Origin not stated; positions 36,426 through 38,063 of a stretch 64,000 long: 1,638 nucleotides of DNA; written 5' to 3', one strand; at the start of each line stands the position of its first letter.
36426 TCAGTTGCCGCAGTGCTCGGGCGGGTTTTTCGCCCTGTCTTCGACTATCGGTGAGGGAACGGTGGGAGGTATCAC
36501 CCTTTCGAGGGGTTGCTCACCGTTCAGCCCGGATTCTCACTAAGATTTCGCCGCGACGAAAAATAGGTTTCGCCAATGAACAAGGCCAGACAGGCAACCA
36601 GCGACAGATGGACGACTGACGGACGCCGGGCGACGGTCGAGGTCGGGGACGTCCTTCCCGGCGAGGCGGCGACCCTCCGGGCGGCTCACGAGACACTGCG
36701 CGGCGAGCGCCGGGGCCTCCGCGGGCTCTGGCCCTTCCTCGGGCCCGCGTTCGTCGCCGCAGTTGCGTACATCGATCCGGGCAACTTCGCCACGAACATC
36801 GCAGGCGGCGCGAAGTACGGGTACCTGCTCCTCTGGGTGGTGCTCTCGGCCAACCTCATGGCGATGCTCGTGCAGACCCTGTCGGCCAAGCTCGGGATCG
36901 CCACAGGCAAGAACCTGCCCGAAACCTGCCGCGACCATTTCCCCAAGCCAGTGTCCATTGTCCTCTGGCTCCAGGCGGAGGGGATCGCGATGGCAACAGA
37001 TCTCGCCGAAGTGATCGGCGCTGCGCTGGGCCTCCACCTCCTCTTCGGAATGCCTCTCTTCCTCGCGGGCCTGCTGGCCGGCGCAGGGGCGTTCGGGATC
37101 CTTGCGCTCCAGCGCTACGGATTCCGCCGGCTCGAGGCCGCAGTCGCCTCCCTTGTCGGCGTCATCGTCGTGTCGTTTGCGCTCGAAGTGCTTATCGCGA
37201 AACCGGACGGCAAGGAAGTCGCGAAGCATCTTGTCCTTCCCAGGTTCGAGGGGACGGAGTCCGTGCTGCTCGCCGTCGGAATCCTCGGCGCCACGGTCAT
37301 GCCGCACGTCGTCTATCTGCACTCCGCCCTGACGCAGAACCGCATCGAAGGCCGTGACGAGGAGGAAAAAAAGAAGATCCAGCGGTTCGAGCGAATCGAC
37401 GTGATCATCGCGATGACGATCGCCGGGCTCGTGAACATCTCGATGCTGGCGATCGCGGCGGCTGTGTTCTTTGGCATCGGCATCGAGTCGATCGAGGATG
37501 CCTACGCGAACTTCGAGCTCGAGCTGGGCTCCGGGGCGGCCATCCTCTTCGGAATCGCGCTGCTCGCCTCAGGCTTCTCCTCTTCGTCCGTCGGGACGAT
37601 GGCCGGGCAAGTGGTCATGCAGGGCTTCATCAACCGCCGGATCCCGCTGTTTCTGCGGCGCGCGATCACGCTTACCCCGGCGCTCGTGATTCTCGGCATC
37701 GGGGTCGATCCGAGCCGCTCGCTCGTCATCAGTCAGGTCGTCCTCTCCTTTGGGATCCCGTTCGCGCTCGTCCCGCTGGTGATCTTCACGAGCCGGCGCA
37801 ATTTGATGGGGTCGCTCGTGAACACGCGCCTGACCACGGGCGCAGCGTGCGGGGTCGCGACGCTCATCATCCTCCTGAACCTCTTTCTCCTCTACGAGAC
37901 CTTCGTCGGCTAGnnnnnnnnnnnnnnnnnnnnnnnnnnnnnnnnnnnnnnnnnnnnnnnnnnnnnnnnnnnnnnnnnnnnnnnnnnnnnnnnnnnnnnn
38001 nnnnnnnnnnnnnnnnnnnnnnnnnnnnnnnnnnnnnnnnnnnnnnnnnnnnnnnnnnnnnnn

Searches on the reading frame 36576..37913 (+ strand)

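Call 13: search_protein_families(library=pfam, proteins=[window:36576-37913:+], max_evalue=0.01)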
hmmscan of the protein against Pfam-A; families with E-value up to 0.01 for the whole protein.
window:36576-37913:+ (445 aa): 1 family
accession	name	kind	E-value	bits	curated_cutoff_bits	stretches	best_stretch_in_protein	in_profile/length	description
PF01566.24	Nramp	-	7.1e-124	413.9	29.8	1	71-417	1-356/357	Natural resistance-associated macrophage protein-like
